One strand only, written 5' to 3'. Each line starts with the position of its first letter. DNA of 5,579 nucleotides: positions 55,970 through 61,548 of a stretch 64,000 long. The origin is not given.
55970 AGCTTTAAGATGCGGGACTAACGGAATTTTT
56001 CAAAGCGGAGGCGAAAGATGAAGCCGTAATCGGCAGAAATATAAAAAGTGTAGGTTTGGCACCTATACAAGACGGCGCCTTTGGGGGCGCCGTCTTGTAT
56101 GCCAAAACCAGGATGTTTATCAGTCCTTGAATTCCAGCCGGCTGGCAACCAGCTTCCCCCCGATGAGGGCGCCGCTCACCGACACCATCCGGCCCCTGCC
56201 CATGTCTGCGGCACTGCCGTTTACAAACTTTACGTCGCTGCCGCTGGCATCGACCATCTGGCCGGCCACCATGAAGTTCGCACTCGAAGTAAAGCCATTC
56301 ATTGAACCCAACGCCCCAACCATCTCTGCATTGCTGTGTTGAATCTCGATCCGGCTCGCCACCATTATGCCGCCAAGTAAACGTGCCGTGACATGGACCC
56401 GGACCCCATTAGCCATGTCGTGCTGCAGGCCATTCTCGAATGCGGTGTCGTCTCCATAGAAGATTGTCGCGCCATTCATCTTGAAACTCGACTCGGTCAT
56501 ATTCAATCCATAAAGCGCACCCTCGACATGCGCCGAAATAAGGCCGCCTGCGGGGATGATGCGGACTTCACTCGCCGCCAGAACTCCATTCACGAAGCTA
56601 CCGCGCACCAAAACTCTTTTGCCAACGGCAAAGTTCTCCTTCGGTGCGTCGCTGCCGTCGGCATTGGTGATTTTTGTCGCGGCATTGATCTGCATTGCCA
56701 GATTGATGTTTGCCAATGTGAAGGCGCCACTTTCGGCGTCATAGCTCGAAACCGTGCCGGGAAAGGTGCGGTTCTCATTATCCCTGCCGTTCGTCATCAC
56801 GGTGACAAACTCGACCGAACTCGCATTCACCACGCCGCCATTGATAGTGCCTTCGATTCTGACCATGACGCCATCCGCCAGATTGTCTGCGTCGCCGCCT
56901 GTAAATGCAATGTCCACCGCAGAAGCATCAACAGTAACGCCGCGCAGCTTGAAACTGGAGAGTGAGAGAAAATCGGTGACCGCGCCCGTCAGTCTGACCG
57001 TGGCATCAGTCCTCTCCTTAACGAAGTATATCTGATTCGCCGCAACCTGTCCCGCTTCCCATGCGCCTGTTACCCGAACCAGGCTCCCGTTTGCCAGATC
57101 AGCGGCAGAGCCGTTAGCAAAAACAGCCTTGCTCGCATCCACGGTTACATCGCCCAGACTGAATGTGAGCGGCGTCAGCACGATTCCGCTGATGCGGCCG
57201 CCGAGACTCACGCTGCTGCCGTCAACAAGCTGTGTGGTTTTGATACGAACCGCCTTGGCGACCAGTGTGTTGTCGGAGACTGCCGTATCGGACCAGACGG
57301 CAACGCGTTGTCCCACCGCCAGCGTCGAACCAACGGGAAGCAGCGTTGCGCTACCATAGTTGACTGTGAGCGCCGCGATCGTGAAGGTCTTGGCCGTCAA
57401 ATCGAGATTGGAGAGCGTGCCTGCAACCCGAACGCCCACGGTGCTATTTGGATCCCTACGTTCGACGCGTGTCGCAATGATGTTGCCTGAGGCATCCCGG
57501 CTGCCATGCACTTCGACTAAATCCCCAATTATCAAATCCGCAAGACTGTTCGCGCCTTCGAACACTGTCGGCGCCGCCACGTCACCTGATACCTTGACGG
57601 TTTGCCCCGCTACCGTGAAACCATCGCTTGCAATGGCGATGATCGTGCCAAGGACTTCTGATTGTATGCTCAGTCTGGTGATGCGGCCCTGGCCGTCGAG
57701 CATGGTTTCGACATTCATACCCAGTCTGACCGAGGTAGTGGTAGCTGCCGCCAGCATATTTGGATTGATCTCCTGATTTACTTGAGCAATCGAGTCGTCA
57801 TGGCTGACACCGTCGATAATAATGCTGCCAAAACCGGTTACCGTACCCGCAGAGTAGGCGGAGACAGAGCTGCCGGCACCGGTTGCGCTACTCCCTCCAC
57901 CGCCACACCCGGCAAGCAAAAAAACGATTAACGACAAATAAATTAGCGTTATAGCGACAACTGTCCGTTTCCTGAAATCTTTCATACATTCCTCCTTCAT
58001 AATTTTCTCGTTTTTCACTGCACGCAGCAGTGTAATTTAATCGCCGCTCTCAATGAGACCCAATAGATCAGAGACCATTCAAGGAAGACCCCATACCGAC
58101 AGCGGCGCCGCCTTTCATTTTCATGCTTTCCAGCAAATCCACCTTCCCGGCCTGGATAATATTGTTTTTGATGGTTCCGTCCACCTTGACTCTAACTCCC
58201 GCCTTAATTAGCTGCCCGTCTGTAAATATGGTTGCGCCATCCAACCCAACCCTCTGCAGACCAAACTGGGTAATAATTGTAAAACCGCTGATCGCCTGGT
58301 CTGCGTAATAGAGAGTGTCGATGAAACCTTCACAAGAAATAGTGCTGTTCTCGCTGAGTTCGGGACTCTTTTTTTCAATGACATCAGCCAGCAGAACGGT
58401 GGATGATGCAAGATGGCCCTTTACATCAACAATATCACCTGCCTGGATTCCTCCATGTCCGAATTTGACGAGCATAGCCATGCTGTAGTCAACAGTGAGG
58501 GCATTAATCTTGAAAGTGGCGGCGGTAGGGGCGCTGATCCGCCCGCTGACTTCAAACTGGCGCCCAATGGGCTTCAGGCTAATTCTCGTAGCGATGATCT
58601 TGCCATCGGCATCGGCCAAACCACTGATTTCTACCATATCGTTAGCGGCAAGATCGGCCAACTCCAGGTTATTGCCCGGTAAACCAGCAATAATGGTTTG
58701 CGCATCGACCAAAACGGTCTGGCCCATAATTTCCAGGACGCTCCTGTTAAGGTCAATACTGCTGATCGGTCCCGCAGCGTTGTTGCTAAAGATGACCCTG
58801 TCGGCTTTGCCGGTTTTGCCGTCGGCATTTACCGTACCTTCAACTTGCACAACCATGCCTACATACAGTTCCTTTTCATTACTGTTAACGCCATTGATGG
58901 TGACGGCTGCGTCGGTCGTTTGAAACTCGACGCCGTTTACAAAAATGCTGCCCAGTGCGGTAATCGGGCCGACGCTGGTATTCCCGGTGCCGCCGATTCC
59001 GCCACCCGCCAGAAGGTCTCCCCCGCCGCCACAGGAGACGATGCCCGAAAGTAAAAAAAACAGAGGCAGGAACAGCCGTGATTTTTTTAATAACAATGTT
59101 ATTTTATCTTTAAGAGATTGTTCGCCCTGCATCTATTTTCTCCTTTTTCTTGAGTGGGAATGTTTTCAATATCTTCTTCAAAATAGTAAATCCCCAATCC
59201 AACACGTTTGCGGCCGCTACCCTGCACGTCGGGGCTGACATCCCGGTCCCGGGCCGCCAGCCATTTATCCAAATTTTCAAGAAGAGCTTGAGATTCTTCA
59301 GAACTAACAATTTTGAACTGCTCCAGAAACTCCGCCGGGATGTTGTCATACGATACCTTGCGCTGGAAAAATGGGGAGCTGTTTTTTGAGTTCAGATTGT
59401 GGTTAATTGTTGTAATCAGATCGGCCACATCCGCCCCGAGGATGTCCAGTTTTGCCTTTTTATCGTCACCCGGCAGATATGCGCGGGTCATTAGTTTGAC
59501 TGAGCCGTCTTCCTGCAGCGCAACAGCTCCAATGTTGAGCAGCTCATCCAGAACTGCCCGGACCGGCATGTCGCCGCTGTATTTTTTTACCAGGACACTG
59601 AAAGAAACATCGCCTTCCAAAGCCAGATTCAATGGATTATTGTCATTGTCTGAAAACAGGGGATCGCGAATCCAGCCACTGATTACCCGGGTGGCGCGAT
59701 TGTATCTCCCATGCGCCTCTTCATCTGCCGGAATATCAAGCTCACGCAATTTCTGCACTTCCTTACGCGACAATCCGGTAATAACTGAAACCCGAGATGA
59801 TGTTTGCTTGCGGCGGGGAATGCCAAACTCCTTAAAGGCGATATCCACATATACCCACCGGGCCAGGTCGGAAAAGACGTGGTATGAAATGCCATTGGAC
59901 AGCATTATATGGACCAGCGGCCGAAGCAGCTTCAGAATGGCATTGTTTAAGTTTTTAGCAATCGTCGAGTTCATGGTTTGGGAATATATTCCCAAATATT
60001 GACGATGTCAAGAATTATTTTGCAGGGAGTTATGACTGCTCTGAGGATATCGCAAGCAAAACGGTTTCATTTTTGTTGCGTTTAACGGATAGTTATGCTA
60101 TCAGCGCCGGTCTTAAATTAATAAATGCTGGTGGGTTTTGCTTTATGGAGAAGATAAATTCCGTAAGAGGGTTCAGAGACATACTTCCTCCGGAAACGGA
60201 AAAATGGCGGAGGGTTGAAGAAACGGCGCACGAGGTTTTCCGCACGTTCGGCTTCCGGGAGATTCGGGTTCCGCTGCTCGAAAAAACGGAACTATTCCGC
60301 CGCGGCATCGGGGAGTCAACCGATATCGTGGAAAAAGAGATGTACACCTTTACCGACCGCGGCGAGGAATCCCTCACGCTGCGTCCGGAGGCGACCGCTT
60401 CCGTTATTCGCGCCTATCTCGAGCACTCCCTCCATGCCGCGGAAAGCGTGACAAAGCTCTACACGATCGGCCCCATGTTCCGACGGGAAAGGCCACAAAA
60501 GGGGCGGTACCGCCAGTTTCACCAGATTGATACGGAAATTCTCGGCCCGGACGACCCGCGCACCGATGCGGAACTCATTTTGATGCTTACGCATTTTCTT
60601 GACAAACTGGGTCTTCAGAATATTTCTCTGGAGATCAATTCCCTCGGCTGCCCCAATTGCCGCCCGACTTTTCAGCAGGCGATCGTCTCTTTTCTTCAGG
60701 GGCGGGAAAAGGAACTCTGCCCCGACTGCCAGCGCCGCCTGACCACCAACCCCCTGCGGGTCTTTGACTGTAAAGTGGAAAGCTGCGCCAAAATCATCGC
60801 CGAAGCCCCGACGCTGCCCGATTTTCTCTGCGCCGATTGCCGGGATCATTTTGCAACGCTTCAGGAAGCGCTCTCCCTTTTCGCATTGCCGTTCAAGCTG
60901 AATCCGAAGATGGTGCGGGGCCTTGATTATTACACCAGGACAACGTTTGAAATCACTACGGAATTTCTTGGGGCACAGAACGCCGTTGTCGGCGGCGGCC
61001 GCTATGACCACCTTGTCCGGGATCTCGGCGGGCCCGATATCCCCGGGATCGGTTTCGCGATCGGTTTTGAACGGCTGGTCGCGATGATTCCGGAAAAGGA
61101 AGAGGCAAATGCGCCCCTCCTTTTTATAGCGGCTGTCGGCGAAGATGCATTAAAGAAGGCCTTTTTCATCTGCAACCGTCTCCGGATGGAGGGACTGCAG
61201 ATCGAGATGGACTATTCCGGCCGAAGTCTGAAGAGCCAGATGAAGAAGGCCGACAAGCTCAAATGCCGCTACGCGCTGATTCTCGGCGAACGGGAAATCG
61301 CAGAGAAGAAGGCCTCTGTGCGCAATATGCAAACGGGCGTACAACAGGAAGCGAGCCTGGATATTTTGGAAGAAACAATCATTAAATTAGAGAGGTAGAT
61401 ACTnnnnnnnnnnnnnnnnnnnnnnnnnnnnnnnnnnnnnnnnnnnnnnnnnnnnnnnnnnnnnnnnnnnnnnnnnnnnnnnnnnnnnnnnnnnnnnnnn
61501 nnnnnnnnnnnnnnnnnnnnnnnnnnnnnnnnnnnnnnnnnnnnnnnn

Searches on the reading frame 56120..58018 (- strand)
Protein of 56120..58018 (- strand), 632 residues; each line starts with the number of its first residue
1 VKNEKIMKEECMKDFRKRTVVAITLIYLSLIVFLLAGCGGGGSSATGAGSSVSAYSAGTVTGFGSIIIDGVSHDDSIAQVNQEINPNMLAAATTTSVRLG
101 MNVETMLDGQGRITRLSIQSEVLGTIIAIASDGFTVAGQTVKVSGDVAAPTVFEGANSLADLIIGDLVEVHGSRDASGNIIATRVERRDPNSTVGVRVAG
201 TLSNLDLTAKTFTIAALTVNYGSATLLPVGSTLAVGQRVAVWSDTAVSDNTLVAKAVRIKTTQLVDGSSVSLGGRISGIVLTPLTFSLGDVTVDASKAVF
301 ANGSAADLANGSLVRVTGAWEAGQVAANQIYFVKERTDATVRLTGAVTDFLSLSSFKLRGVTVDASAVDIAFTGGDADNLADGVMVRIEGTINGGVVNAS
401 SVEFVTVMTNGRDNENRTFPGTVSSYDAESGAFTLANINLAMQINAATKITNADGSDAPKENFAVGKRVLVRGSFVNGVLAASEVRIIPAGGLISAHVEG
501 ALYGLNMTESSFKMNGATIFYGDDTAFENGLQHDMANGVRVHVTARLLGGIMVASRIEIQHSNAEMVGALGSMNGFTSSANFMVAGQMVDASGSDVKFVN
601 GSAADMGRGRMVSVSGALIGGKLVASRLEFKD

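Call 41: search_protein_families(library=pfam, proteins=[window:56120-58018:-], max_evalue=0.00001)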
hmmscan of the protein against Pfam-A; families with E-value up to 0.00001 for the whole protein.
window:56120-58018:- (632 aa): 1 family
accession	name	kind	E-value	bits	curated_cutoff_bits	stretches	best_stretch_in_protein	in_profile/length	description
PF18914.6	DUF5666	-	1.6e-49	166.4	27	3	124-186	2-60/60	Domain of unknown function (DUF5666)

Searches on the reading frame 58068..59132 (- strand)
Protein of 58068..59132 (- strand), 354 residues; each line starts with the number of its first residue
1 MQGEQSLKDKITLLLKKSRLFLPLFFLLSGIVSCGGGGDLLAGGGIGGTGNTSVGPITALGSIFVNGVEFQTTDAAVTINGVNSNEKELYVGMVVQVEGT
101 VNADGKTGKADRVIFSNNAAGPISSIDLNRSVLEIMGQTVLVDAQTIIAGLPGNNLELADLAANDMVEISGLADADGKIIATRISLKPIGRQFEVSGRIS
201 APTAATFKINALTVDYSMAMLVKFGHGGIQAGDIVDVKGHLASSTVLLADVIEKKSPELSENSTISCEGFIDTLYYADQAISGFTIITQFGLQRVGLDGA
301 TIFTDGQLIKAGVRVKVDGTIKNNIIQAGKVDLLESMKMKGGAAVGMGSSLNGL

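Call 41: search_protein_families(library=pfam, proteins=[window:58068-59132:-], max_evalue=0.00001)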
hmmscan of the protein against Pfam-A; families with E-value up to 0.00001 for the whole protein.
window:58068-59132:- (354 aa): 1 family
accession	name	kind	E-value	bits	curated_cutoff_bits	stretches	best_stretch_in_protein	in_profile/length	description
PF18914.6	DUF5666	-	5.4e-34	116.7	27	2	121-184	2-59/60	Domain of unknown function (DUF5666)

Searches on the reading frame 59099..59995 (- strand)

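Call 41: search_protein_families(library=pfam, proteins=[window:59099-59995:-], max_evalue=0.00001)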
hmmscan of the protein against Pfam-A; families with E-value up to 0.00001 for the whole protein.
window:59099-59995:- (298 aa): 1 family
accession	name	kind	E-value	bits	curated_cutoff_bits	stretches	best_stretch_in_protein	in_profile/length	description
PF20112.4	DUF6502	-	7.3e-91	304.2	27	1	15-275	3-264/268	Family of unknown function (DUF6502)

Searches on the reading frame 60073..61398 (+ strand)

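Call 58: search_protein_families(library=pfam, proteins=[window:60073-61398:+], max_evalue=0.00001)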
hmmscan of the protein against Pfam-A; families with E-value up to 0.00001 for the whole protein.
window:60073-61398:+ (441 aa): 4 families
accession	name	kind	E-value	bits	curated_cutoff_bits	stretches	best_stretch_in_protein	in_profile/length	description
PF13393.11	tRNA-synt_His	-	6.9e-49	167.2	25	1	33-335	1-308/308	Histidyl-tRNA synthetase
PF00587.30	tRNA-synt_2b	-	9.1e-17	62.1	29.3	1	91-341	1-177/179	tRNA synthetase class II core domain (G, H, P, S and T)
PF03129.25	HGTP_anticodon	-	3.4e-15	56.4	21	1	351-438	3-93/94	Anticodon binding domain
PF01409.25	tRNA-synt_2d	-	5.3e-07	29.8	19.8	1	41-201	15-175/246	tRNA synthetases class II core domain (F)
